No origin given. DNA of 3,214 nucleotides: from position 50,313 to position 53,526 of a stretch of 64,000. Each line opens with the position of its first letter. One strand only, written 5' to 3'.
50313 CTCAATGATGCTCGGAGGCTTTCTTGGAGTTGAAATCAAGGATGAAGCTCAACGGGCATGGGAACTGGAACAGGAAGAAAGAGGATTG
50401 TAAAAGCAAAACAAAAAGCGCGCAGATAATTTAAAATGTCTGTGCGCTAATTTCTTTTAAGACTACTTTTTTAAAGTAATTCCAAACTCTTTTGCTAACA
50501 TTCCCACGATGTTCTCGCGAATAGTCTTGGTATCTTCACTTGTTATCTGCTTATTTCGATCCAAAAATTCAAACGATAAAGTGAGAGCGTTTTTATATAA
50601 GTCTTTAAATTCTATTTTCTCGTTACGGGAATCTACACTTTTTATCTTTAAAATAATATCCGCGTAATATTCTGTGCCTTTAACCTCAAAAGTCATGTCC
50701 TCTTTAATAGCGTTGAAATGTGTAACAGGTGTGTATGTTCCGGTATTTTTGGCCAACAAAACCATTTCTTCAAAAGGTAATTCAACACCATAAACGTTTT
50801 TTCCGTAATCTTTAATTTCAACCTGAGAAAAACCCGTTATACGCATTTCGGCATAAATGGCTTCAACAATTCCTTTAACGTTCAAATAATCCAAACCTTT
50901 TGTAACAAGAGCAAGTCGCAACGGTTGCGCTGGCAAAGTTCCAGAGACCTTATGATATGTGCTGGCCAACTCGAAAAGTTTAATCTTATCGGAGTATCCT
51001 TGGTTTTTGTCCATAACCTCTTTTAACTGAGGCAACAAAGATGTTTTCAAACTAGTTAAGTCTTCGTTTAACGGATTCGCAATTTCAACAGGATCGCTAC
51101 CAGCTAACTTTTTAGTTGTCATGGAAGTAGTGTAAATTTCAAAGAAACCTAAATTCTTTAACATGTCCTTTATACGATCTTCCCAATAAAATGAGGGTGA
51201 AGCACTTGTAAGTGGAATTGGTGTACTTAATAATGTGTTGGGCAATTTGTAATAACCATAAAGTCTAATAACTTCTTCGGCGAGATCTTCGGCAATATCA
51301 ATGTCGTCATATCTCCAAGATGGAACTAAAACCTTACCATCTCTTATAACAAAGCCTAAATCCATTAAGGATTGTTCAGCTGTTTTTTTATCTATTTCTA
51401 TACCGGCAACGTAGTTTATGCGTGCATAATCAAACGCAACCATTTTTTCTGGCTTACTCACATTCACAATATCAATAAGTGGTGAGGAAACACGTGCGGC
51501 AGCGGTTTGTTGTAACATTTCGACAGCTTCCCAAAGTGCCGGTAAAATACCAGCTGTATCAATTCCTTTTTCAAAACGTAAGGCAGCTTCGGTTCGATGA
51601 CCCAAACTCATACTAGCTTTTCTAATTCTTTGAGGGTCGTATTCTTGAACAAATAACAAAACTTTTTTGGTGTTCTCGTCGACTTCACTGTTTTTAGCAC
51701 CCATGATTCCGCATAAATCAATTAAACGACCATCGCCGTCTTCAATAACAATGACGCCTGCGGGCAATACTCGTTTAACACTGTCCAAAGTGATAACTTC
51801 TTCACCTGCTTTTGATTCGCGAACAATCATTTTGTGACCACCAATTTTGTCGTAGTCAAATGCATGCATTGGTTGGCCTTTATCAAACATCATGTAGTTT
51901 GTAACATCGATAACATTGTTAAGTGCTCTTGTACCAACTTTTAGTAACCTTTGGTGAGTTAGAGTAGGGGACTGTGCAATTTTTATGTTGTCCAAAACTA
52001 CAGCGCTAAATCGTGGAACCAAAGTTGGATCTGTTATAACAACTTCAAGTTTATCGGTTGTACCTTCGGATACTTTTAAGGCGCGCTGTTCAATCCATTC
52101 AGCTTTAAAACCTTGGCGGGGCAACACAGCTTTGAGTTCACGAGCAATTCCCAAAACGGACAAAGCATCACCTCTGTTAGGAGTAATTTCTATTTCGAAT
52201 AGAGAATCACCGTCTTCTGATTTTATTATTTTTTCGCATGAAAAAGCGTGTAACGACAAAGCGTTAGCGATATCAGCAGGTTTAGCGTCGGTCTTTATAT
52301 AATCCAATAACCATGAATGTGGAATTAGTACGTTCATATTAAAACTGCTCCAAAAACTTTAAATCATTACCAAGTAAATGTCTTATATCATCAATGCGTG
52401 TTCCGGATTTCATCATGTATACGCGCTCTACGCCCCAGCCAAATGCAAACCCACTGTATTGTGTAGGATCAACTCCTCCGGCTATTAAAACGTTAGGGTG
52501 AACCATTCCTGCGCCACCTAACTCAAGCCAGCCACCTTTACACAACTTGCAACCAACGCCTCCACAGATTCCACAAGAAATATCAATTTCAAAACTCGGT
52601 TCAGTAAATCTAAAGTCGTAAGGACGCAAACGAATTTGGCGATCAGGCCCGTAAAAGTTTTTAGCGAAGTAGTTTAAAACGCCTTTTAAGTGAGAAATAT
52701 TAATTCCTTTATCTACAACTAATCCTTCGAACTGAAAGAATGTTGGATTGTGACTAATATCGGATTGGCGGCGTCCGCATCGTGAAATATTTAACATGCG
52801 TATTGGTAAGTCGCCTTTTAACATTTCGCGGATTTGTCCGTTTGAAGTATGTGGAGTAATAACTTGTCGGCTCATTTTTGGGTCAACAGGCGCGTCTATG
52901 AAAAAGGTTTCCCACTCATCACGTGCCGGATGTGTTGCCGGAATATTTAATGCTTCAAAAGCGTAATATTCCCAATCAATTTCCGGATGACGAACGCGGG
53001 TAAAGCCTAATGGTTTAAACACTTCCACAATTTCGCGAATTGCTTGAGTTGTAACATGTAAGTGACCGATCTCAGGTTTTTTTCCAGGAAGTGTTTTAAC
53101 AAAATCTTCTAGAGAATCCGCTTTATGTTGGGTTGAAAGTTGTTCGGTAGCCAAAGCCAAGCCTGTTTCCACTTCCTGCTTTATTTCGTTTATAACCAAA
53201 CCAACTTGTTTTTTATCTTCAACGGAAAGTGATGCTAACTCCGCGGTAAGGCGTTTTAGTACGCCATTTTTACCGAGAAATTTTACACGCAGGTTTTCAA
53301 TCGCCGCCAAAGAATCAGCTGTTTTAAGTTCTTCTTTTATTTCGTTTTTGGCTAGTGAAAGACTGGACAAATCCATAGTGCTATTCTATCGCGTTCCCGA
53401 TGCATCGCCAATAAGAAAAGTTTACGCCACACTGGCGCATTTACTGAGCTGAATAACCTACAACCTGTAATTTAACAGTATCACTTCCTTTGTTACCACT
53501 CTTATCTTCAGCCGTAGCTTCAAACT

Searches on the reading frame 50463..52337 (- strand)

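Call 18: search_protein_families(library=pfam, proteins=[window:50463-52337:-], max_evalue=0.001)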
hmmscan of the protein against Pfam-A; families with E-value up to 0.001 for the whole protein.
window:50463-52337:- (624 aa): 4 families
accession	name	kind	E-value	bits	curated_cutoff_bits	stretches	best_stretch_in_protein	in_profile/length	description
PF03483.22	B3_4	-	2e-52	177.8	29.3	1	107-279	2-173/174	B3/4 domain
PF17759.6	tRNA_synthFbeta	-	2.9e-21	76.4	22.4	1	365-504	1-163/214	Phenylalanyl tRNA synthetase beta chain CLM domain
PF03484.21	B5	-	3.5e-16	59.6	28.6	1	301-362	2-67/67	tRNA synthetase B5 domain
PF03147.19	FDX-ACB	-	0.00029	21.6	31.1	0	541-623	3-94/94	Ferredoxin-fold anticodon binding domain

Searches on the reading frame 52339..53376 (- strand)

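Call 18: search_protein_families(library=pfam, proteins=[window:52339-53376:-], max_evalue=0.001)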
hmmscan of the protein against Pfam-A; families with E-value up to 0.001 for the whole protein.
window:52339-53376:- (345 aa): 2 families
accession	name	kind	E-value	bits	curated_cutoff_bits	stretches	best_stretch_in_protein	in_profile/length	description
PF01409.25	tRNA-synt_2d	-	1.1e-75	254.7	19.8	1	95-345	5-246/246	tRNA synthetases class II core domain (F)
PF02912.23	Phe_tRNA-synt_N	-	6.5e-16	58.5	22.3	1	22-87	2-67/69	Aminoacyl tRNA synthetase class II, N-terminal domain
